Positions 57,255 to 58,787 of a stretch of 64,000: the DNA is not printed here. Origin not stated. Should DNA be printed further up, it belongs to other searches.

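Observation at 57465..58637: murE-position gene looks like a Mur-ligase pseudoenzyme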

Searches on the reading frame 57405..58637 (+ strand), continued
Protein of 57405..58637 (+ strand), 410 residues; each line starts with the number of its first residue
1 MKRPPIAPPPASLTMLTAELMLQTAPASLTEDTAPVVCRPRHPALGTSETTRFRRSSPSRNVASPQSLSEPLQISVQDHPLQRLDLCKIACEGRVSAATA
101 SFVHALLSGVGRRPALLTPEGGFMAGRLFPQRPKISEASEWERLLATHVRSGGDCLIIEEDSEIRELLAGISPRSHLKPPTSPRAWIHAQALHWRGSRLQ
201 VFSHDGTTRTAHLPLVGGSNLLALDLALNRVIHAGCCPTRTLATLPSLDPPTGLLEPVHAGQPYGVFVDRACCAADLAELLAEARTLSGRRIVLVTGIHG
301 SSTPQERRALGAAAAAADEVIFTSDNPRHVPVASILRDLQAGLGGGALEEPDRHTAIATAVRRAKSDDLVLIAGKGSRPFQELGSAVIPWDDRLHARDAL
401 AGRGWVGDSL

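Call 28: search_solved_structures(query=A1, max_evalue=0.001, show_alignments=2)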
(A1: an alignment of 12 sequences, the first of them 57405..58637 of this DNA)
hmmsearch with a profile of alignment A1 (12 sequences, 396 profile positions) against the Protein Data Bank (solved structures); distinct sequences matched with E-value up to 0.001: 13.
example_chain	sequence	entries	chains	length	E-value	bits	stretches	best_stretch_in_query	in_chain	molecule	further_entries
8g6p_A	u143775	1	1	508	7.9e-33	117.2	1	192-389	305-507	UDP-N-acetylmuramoyl-L-alanyl-D-glutamate--2,6-diaminopimelate ligase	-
2wtz_A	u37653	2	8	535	6.9e-30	107.5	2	188-386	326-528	UDP-N-ACETYLMURAMOYL-L-ALANYL-D-GLUTAMATE--2,6-DIAMINOPIMELATE LIGASE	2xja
7b6o_A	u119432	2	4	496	2.9e-27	98.8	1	165-380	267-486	UDP-N-acetylmuramoyl-L-alanyl-D-glutamate-2,6-diaminopimelate ligase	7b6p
1e8c_A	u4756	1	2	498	1.4e-26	96.6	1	170-380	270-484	UDP-N-ACETYLMURAMOYLALANYL-D-GLUTAMATE--2,6-DIAMINOPIMELATE LIGASE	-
7b53_A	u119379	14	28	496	1.4e-26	96.6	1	170-380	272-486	UDP-N-acetylmuramoyl-L-alanyl-D-glutamate--2,6-diaminopimelate ligase | UDP-N-acetylmuramoyl-L-alanyl-D-glutamate-2,6-diaminopimelate ligase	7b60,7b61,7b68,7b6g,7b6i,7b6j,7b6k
8w9z_N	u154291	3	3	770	3.2e-26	95.4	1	200-331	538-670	UDP-N-acetylmuramoyl-L-alanyl-D-glutamate--2, 6-diaminopimelate ligase-like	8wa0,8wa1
4bub_A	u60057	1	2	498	7.7e-26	94.2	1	162-381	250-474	UDP-N-ACETYLMURAMOYL-L-ALANYL-D-GLUTAMATE--LD-LYSINE LIGASE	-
8f5d_A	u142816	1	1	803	1.7e-25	93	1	192-386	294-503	Multifunctional fusion protein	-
8r5o_Q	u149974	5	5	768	6.9e-24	87.7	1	200-333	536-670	PAP11 | PAP11, MurE-like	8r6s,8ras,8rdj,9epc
7d27_A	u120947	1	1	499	7.2e-24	87.7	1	181-388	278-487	UDP-N-acetylmuramoyl-L-alanyl-D-glutamate--2,6-diaminopimelate ligase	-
8qma_O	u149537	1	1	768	7.8e-24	87.6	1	200-333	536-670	PAP11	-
4c12_A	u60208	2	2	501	2.1e-23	86.2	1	198-379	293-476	UDP-N-ACETYLMURAMOYL-L-ALANYL-D-GLUTAMATE--L-LYSINE LIGASE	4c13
8xzv_J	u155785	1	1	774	1.8e-21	79.8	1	200-331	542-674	MurE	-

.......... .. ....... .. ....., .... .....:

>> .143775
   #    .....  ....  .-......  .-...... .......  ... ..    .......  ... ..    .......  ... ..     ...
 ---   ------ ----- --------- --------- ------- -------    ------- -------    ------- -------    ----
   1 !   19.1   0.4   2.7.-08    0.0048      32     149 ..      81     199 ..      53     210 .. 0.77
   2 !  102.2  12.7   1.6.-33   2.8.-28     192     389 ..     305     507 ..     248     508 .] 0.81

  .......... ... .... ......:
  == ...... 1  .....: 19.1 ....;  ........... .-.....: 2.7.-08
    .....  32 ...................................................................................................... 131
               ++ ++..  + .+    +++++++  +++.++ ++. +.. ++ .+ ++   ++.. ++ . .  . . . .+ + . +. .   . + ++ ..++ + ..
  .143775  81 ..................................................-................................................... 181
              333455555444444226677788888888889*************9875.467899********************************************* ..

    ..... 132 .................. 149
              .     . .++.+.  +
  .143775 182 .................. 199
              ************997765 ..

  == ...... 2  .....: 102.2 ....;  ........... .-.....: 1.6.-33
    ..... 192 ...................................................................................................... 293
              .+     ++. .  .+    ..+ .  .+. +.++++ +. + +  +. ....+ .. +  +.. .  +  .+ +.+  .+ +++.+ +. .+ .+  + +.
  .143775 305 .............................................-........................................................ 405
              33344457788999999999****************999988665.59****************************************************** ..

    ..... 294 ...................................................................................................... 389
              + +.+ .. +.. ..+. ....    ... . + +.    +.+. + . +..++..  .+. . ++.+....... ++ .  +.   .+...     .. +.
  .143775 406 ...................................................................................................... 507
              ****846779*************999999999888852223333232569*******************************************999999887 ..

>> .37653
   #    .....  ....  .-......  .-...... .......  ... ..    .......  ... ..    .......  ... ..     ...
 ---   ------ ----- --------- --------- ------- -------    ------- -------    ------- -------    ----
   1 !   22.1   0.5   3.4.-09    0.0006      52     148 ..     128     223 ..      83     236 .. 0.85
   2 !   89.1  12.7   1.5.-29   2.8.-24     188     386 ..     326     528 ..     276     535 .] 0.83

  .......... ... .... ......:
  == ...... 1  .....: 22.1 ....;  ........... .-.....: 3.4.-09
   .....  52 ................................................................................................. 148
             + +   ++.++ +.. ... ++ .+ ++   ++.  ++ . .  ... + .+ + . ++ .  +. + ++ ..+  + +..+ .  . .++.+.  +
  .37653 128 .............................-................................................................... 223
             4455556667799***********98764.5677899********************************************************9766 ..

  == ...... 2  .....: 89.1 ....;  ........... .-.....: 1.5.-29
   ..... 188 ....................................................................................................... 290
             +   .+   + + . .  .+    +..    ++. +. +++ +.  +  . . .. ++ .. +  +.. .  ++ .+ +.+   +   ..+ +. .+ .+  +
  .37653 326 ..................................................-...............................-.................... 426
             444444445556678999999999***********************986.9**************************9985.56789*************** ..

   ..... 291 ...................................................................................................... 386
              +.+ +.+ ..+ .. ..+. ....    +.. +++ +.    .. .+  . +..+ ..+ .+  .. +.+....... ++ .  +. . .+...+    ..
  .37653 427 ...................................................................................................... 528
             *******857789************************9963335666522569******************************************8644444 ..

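Call 29: fold_search(model_id=the predicted structure, library=pdb)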
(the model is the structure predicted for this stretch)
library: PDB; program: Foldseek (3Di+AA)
matches with E <= 10: 1510; with E <= 0.001: 138
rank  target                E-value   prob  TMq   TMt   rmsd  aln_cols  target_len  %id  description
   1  8g6p                  1.8e-24  1.00  0.68  0.54   5.5       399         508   25  Crystal structure of Mycobacterium thermoresistibile MurE in complex with ADP and 2,6-Diaminopimelic acid (released 2023-04-05)
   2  2xja_C                2.3e-24  1.00  0.68  0.55   5.9       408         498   25  Structure of MurE from M.tuberculosis with dipeptide and ADP (released 2010-08-18)
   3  7b6p_A                8.0e-24  1.00  0.65  0.55   4.7       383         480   22  Crystal structure of E.coli MurE - C269S C340S C450S in complex with Ellman's reagent (released 2020-12-23)
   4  7b6l_B                9.0e-24  1.00  0.66  0.55   4.7       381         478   22  Crystal structure of MurE from E.coli in complex with Z57299368 (released 2020-12-23)
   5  2xja_A                1.4e-23  1.00  0.68  0.54   5.6       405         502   24  Structure of MurE from M.tuberculosis with dipeptide and ADP (released 2010-08-18)
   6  2xja_B                1.8e-23  1.00  0.68  0.55   4.5       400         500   24  Structure of MurE from M.tuberculosis with dipeptide and ADP (released 2010-08-18)
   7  8r6s_Q                2.5e-23  1.00  0.68  0.51   4.9       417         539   19  Plastid-encoded RNA polymerase (Integrated model) (released 2024-03-13)
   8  2wtz_B                2.5e-23  1.00  0.67  0.53   5.8       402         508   24  MurE ligase of Mycobacterium Tuberculosis (released 2009-12-15)
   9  7b68_A                5.5e-23  1.00  0.65  0.53   4.8       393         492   22  Crystal structure of MurE from E.coli in complex with Z57299526 (released 2020-12-23)
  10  7b6q_A                7.4e-23  1.00  0.66  0.55   4.6       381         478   22  Crystal structure of MurE from E.coli in complex with Z57299526 (released 2020-12-23)
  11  7b53_B                7.9e-23  1.00  0.65  0.55   4.6       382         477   22  Crystal structure of MurE from E.coli (released 2020-12-16)
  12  7b53_A                1.0e-22  1.00  0.64  0.54   4.9       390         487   22  Crystal structure of MurE from E.coli (released 2020-12-16)
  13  7b6o_B                1.9e-22  1.00  0.65  0.55   4.6       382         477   22  Crystal structure of E.coli MurE mutant - C269S C340S C450S (released 2020-12-23)
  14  7b6i_A                2.8e-22  1.00  0.65  0.55   4.6       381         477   22  Crystal structure of MurE from E.coli in complex with Z1373445602 (released 2020-12-23)
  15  7b6g_AAA              2.8e-22  1.00  0.65  0.54   4.7       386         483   22  Crystal structure of MurE from E.coli in complex with Z1675346324 (released 2021-01-13)
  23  2xja_D                2.0e-21  1.00  0.65  0.53   5.8       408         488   24  Structure of MurE from M.tuberculosis with dipeptide and ADP (released 2010-08-18)
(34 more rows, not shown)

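Call 33: find_encoding_contigs(protein=P0044, flank=10000, max_places=4)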
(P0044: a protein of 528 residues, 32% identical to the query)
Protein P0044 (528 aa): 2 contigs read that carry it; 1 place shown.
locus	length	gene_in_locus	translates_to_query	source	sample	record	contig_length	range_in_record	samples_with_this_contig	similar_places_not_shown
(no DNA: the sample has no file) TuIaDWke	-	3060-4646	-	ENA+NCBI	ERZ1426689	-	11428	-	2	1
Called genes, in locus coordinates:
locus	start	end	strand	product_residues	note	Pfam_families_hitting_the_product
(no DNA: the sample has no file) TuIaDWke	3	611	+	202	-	?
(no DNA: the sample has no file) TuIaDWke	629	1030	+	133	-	-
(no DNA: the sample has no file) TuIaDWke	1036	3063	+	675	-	PF03717:PBP_dimer, PF21922:PBP_dimer_2 (weak), PF00905:Transpeptidase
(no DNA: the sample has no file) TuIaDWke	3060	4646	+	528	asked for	PF01225:Mur_ligase, PF08245:Mur_ligase_M, PF02875:Mur_ligase_C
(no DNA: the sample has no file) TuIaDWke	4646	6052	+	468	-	PF08245:Mur_ligase_M, PF02875:Mur_ligase_C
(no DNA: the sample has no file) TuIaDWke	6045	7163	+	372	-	PF10555:MraY_sig1 (faint), PF00953:Glycos_transf_4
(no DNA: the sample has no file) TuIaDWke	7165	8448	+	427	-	PF08245:Mur_ligase_M, PF02875:Mur_ligase_C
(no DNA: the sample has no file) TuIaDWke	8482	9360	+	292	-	PF01476:LysM, PF23473:LysM3_LYK4_5 (faint), PF01476:LysM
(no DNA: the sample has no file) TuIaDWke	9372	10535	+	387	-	PF01098:FTSW_RODA_SPOVE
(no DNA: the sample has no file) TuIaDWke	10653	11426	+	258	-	?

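Call 34: find_encoding_contigs(protein=P0056, flank=10000, max_places=3)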
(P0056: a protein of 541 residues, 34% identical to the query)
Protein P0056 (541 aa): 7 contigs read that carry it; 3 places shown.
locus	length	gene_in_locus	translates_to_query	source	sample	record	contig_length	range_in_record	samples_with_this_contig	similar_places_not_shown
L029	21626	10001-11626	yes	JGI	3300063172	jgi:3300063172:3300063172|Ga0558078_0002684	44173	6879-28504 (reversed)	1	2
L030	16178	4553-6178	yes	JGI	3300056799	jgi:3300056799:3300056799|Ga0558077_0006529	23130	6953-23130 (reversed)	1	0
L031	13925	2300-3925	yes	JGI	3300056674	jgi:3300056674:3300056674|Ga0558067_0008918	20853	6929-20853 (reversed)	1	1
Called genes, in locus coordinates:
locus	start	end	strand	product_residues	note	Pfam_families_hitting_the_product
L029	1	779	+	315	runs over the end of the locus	PF13793:Pribosyltran_N, PF00156:Pribosyltran, PF14572:Pribosyl_synth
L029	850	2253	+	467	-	PF00089:Trypsin, PF10459:Peptidase_S46 (faint), PF13365:Trypsin_2, PF00595:PDZ, PF13180:PDZ_2, PF17820:PDZ_6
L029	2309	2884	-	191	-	PF00156:Pribosyltran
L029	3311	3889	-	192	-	PF00903:Glyoxalase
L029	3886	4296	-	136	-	PF00903:Glyoxalase, PF13669:Glyoxalase_4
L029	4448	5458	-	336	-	PF06283:ThuA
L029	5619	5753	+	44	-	-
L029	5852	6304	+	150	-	PF02381:MraZ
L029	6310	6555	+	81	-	-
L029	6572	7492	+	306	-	PF01795:Methyltransf_5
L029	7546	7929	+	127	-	-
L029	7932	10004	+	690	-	PF03717:PBP_dimer, PF21922:PBP_dimer_2 (faint), PF00905:Transpeptidase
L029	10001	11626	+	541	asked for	PF01225:Mur_ligase, PF08245:Mur_ligase_M, PF02875:Mur_ligase_C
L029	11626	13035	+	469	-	PF01225:Mur_ligase (faint), PF08245:Mur_ligase_M, PF02875:Mur_ligase_C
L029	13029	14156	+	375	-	PF10555:MraY_sig1 (faint), PF00953:Glycos_transf_4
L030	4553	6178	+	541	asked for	PF01225:Mur_ligase, PF08245:Mur_ligase_M, PF02875:Mur_ligase_C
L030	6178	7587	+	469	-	PF01225:Mur_ligase (faint), PF08245:Mur_ligase_M, PF02875:Mur_ligase_C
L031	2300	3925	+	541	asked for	PF01225:Mur_ligase, PF08245:Mur_ligase_M, PF02875:Mur_ligase_C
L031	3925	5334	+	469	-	PF01225:Mur_ligase (faint), PF08245:Mur_ligase_M, PF02875:Mur_ligase_C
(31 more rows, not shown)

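Call 36: find_encoding_contigs(protein=P0203, flank=10000, max_places=1)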
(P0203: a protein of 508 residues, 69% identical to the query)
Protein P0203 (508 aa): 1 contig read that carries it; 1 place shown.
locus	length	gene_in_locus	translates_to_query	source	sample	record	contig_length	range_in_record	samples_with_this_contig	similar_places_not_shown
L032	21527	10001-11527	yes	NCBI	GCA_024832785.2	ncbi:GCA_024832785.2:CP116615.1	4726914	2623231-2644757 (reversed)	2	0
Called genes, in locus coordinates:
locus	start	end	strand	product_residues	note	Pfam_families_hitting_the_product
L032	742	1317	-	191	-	PF14385:DUF4416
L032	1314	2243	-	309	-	PF04055:Radical_SAM, PF16199:Radical_SAM_C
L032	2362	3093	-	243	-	PF06439:3keto-disac_hyd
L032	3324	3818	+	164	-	PF00160:Pro_isomerase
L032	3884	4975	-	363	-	PF02547:Queuosine_synth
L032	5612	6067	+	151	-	PF02381:MraZ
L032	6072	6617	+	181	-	-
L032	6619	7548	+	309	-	PF01795:Methyltransf_5, PF13649:Methyltransf_25 (faint)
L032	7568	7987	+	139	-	-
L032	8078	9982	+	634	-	PF03717:PBP_dimer, PF00905:Transpeptidase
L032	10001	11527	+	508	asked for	PF01225:Mur_ligase, PF08245:Mur_ligase_M, PF02875:Mur_ligase_C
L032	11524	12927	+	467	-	PF01225:Mur_ligase, PF08245:Mur_ligase_M, PF02875:Mur_ligase_C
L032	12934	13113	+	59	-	-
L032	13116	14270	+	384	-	PF00953:Glycos_transf_4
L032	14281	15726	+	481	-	PF21799:MurD-like_N, PF08245:Mur_ligase_M, PF02875:Mur_ligase_C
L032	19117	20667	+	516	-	PF01225:Mur_ligase, PF08245:Mur_ligase_M, PF02875:Mur_ligase_C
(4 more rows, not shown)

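Call 38: find_encoding_contigs(protein=P0047, flank=10000, max_places=2)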
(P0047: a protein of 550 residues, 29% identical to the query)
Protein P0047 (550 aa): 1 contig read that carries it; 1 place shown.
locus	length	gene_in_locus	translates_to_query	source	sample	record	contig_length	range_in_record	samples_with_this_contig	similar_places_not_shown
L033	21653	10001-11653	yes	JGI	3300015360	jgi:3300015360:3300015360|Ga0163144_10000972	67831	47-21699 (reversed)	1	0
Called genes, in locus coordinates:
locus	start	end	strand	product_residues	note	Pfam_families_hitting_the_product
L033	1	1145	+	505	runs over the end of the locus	-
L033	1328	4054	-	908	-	PF04542:Sigma70_r2, PF04545:Sigma70_r4, PF08281:Sigma70_r4_2, PF13620:CarboxypepD_reg, PF13715:CarbopepD_reg_2 (faint), PF13620:CarboxypepD_reg (weak)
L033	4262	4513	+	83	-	PF18993:Rv0078B (weak)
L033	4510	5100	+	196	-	-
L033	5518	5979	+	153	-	PF02381:MraZ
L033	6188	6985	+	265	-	PF01795:Methyltransf_5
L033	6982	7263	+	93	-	-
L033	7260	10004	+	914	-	PF00905:Transpeptidase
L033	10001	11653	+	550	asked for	PF08245:Mur_ligase_M, PF02875:Mur_ligase_C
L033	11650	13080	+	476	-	PF08245:Mur_ligase_M, PF02875:Mur_ligase_C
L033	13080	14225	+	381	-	PF00953:Glycos_transf_4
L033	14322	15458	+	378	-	PF01098:FTSW_RODA_SPOVE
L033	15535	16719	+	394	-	PF01476:LysM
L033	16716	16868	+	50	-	-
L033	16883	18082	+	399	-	PF03033:Glyco_transf_28, PF04101:Glyco_tran_28_C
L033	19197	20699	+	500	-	PF01225:Mur_ligase, PF08245:Mur_ligase_M, PF02875:Mur_ligase_C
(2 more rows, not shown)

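Call 39: find_encoding_contigs(protein=P0030, flank=10000, max_places=3)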
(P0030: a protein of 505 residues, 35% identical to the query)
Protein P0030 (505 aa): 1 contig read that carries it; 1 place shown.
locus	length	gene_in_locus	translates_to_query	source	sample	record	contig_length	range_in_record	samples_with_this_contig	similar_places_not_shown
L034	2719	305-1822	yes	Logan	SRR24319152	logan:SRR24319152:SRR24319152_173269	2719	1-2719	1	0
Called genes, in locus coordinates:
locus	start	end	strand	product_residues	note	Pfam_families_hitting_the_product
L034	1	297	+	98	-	?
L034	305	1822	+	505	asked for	PF01225:Mur_ligase, PF08245:Mur_ligase_M, PF02875:Mur_ligase_C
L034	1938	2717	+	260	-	?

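Call 41: find_encoding_contigs(protein=P0193, flank=10000, max_places=2)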
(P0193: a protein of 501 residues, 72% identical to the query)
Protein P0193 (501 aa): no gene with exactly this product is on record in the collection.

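Call 42: find_encoding_contigs(protein=P0192, flank=10000, max_places=2)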
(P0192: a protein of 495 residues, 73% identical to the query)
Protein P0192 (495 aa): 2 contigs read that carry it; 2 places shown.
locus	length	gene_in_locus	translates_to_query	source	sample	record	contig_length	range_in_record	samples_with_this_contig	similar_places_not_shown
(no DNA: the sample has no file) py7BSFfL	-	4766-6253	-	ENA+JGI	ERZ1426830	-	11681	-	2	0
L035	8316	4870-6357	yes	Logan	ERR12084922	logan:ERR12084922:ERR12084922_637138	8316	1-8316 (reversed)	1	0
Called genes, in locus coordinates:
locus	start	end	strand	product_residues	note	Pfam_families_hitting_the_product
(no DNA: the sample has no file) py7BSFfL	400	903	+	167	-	PF02381:MraZ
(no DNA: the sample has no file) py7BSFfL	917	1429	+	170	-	-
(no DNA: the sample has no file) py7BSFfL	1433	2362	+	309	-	PF01795:Methyltransf_5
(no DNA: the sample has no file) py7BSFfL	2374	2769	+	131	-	-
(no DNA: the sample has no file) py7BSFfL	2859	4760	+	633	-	PF03717:PBP_dimer, PF00905:Transpeptidase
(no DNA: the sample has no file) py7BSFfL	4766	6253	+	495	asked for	PF01225:Mur_ligase, PF08245:Mur_ligase_M, PF02875:Mur_ligase_C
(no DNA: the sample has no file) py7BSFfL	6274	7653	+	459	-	PF01225:Mur_ligase, PF08245:Mur_ligase_M, PF02875:Mur_ligase_C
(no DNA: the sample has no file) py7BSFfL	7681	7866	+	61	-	-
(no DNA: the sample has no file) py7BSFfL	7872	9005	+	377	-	PF00953:Glycos_transf_4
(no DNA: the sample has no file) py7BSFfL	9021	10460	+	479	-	PF21799:MurD-like_N, PF08245:Mur_ligase_M, PF02875:Mur_ligase_C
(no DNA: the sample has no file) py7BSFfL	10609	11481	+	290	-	PF23473:LysM3_LYK4_5 (faint), PF01476:LysM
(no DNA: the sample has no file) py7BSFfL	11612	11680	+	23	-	?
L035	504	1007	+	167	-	PF02381:MraZ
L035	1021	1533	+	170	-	-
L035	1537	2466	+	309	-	PF01795:Methyltransf_5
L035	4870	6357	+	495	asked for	PF01225:Mur_ligase, PF08245:Mur_ligase_M, PF02875:Mur_ligase_C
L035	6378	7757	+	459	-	PF01225:Mur_ligase, PF08245:Mur_ligase_M, PF02875:Mur_ligase_C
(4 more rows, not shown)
